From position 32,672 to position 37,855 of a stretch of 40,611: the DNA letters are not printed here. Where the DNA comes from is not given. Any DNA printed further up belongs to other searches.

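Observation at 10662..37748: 27-kb single-strand super-operon: expanded Opp-type importer, giant lipid-anchored S8/LRR protease and five orphan lipoproteins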

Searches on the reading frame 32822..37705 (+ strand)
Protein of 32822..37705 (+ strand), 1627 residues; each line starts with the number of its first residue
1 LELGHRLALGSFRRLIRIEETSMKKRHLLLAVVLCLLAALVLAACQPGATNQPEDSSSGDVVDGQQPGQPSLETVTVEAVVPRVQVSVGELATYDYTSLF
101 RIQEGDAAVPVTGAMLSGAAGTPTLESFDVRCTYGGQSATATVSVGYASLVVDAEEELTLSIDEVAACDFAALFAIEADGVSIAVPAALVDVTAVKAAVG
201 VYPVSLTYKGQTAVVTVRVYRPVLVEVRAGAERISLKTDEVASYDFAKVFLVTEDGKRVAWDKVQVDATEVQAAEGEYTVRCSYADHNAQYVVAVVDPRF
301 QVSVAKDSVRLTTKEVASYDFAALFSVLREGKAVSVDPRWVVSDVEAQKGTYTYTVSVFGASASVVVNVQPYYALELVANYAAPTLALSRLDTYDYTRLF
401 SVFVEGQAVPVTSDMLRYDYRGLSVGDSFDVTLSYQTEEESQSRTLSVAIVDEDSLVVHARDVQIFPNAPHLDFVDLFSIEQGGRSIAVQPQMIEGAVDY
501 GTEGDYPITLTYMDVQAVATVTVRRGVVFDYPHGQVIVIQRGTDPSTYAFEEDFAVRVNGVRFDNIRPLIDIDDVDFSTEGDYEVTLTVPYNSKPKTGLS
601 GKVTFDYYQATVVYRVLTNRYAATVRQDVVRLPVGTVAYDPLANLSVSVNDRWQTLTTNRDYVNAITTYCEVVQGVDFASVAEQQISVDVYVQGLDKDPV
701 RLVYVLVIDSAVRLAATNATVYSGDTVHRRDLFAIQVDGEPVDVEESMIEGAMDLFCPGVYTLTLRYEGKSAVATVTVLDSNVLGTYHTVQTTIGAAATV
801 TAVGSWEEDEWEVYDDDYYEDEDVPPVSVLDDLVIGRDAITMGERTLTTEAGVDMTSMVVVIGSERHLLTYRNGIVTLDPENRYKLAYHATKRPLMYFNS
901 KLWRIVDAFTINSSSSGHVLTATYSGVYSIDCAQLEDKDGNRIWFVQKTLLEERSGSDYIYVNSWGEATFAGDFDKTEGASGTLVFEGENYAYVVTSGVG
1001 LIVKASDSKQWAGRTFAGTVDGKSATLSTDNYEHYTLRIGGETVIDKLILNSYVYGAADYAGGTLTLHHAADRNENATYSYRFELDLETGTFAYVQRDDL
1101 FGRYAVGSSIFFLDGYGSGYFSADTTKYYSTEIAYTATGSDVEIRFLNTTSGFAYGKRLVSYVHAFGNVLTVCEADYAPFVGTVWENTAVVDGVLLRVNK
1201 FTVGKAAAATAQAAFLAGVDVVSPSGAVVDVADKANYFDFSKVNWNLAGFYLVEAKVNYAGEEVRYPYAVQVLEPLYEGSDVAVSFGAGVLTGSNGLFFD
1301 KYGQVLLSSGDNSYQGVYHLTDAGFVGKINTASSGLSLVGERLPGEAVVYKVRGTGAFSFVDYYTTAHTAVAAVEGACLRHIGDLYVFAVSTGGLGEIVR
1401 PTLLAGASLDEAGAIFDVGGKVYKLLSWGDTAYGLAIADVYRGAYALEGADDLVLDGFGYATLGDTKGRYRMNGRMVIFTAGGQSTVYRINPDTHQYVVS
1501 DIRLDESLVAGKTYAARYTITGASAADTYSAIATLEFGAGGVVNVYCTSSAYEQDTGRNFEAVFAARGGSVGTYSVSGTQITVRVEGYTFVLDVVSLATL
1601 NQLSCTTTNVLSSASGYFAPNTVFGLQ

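Call 5: search_protein_families(library=pfam, proteins=[window:32822-37705:+], max_evalue=0.01)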
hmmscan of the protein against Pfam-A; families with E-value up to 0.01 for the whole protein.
window:32822-37705:+ (1627 aa): 1 family
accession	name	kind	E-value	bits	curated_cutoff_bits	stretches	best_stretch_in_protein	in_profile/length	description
PF07523.18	Big_3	-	2.4e-16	60.2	21.2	2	717-778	4-68/68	Bacterial Ig-like domain (group 3)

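Call 67: search_solved_structures(query=A4, max_evalue=0.1)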
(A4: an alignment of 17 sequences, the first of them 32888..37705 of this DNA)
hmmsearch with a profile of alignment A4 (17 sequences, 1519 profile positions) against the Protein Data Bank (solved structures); distinct sequences matched with E-value up to 0.1: 0.
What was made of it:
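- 32888..37705 (+): g12: 1605-aa lipoprotein with N-terminal tandem Big_3-like Ig repeats and a C-terminal region of about 830 aa of unknown fold. The profile has no PDB hit (call 67).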

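Call 68: search_protein_families(library=pfam, alignment_id=A4, max_evalue=0.01)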
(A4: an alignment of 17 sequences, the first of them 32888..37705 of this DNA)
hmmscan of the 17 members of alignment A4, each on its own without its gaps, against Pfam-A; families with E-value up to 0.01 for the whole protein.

A. member 1, window:32888-37705:+ (1605 aa): 1 family
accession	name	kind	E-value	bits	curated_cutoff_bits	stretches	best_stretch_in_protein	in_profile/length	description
PF07523.18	Big_3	-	2.1e-16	60.4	21.2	2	695-756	4-68/68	Bacterial Ig-like domain (group 3)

B. families by the number of members that match (of 17 scanned): 3 families
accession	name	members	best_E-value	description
PF07523.18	Big_3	17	2.1e-16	Bacterial Ig-like domain (group 3)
PF00801.26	PKD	1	0.0024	PKD domain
PF16403.11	Bact_surface_Ig-like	1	0.0094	Bacterial surface protein, Ig-like domain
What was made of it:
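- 32888..37705 (+): Big_3 is found in 17 of 17 orthologues (call 68).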
